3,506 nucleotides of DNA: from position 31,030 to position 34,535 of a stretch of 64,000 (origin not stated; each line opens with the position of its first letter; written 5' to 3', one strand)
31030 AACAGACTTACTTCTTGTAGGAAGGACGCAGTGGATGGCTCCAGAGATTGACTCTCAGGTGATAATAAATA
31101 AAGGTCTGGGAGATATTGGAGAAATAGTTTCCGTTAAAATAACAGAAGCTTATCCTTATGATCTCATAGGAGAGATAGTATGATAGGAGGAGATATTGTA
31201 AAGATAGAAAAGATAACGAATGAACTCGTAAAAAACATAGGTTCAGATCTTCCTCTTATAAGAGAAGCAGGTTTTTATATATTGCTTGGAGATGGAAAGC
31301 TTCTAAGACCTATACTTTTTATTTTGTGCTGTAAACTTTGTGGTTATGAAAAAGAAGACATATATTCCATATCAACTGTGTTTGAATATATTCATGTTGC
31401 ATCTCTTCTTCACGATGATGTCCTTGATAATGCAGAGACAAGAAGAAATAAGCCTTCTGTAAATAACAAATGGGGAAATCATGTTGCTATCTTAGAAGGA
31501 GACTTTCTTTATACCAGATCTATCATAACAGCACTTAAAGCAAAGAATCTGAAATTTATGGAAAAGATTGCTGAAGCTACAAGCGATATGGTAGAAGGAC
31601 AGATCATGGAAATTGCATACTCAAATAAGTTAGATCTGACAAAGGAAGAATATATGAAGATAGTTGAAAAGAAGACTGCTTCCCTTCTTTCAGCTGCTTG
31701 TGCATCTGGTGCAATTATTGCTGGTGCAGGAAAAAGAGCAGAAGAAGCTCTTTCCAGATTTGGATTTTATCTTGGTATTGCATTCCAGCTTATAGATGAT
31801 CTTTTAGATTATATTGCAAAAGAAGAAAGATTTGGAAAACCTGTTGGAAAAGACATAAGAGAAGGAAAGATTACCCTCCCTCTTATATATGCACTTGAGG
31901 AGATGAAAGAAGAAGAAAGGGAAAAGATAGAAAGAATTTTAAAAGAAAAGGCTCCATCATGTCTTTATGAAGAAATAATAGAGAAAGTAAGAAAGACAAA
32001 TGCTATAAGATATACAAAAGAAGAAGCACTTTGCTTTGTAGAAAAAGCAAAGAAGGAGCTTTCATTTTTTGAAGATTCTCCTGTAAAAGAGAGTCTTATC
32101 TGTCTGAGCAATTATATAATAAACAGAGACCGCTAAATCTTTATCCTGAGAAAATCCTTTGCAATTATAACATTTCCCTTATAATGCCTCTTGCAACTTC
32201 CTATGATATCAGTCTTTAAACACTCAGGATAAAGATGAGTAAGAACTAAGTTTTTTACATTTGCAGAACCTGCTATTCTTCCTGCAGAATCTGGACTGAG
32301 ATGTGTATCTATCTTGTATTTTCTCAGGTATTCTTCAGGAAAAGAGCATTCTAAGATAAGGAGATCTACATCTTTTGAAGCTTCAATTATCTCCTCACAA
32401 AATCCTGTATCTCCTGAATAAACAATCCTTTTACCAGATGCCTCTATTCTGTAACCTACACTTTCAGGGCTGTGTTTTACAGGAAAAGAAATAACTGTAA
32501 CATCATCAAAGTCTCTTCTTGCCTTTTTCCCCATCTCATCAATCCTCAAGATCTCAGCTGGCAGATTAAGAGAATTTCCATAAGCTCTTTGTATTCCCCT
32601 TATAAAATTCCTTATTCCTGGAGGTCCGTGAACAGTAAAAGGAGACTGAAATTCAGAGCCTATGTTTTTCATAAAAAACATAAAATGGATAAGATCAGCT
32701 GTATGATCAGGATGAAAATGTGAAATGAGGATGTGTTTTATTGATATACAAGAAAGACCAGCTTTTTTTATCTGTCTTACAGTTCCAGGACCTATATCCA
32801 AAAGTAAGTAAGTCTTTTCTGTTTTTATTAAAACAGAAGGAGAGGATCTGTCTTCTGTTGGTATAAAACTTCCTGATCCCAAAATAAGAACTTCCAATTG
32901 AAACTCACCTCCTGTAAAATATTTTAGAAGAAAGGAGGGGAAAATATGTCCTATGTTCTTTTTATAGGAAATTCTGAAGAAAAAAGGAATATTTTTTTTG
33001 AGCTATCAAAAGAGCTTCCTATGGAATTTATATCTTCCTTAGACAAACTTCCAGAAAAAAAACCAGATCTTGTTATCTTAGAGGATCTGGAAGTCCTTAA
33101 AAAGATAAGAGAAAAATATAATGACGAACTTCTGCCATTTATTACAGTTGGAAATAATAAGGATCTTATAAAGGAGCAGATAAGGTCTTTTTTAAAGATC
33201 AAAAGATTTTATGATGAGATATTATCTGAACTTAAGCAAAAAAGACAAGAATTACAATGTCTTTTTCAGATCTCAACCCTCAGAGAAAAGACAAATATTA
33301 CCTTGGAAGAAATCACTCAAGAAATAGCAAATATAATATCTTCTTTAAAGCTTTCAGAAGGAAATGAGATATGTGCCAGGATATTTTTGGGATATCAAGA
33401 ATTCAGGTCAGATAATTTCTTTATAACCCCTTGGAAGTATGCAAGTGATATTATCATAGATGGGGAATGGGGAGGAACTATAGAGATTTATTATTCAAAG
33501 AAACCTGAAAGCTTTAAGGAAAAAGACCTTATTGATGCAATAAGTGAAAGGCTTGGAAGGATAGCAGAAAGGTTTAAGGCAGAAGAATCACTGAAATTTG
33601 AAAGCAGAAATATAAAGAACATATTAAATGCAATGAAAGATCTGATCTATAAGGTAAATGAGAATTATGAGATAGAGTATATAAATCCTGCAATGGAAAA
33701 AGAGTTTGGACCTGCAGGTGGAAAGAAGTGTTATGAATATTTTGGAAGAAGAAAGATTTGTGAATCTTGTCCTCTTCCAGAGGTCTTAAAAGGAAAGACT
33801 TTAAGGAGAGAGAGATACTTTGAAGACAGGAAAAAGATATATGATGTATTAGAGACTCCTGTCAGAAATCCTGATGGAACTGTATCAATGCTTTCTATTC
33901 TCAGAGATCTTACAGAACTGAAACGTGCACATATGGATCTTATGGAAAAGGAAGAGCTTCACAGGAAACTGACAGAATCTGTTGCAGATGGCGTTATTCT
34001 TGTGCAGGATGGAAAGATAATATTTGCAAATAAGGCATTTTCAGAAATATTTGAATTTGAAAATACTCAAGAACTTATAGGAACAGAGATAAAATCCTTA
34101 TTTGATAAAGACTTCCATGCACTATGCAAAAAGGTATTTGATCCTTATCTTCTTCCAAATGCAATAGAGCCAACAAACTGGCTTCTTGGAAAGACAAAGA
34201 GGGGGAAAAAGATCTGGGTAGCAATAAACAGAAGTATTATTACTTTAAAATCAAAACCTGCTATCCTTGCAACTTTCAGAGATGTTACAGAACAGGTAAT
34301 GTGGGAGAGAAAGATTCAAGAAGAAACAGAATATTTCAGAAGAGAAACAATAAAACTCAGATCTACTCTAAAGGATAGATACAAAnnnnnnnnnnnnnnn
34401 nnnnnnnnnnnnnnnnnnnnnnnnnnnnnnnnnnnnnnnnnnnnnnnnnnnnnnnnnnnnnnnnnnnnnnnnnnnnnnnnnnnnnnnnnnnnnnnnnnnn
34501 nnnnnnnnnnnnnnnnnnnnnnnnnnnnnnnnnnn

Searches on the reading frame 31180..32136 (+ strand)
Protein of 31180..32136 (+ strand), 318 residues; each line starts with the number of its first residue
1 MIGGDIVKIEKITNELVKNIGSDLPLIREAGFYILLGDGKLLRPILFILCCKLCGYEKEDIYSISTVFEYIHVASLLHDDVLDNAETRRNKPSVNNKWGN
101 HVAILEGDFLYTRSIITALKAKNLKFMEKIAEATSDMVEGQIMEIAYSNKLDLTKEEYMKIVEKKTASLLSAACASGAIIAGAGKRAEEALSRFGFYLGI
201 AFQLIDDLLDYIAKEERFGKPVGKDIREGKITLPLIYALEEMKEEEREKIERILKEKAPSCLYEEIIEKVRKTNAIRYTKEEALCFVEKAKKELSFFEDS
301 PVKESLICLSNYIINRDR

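Call 3: search_protein_families(library=pfam, proteins=[window:31180-32136:+])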
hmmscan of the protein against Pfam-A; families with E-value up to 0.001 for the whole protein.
window:31180-32136:+ (318 aa): 1 family
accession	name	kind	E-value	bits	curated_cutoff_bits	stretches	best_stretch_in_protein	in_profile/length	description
PF00348.22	polyprenyl_synt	-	2.3e-74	250.2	27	1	26-258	3-238/251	Polyprenyl synthetase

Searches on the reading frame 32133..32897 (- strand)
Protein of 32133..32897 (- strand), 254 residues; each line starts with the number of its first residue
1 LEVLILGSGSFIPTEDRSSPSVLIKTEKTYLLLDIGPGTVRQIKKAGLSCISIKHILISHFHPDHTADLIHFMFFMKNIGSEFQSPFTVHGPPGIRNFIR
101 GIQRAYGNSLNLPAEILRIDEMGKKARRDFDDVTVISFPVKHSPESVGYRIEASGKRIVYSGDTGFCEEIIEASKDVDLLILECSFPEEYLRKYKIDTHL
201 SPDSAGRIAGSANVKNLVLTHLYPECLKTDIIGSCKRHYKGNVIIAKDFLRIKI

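Call 3: search_protein_families(library=pfam, proteins=[window:32133-32897:-])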
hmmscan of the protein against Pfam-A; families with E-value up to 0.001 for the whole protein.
window:32133-32897:- (254 aa): 3 families
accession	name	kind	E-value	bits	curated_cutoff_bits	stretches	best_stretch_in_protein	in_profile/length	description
PF12706.13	Lactamase_B_2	-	5.1e-21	75.6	27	1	31-221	3-199/200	Beta-lactamase superfamily domain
PF00753.33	Lactamase_B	-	4.6e-12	46.7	22.7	1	17-175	4-161/196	Metallo-beta-lactamase superfamily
PF23023.1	Anti-Pycsar_Apyc1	-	0.00011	22.2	50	1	6-77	8-78/250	Anti-Pycsar protein Apyc1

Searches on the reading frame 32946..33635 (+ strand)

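Call 48: search_protein_families(library=pfam, proteins=[window:32946-33635:+], max_evalue=10)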
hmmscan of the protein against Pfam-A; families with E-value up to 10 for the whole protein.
window:32946-33635:+ (230 aa): 4 families
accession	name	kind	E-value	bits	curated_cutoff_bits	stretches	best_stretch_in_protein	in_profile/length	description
PF20379.3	DUF6674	-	0.051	13.6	28.5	1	84-135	33-83/251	Family of unknown function (DUF6674)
PF15739.10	TSNAXIP1_N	-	0.078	13.7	27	1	84-131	46-97/111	Translin-associated factor X-interacting N-terminus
PF00715.22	IL2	-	0.23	11.9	26.2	1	83-138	54-115/145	Interleukin 2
PF08654.15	DASH_Dad2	-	0.3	12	26.9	1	95-130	3-38/99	DASH complex subunit Dad2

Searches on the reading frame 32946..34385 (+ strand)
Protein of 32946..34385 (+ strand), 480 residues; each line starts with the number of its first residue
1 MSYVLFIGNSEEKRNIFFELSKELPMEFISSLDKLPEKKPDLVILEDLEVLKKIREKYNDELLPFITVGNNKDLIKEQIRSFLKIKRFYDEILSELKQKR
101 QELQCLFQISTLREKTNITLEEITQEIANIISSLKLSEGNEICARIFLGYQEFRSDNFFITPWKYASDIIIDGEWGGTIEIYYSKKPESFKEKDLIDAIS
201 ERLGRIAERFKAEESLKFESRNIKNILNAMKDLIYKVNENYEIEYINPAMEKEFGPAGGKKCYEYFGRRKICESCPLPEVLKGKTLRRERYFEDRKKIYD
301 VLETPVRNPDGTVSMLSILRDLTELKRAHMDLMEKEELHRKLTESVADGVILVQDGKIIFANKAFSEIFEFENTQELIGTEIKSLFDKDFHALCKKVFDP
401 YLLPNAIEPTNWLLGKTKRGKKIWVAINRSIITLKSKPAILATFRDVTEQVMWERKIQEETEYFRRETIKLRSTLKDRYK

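Call 19: find_related_loci(query=window:32946-34385:+, collection=metagenome_contigs, flank=6000)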
Query window:32946-34385:+ (480 aa) in metagenome_contigs; peptide patterns used: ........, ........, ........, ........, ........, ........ (x = any residue, [..] = any of these).
150 stretches matched a pattern, but none encodes a relative of the query by tblastn (E <= 1e-3).
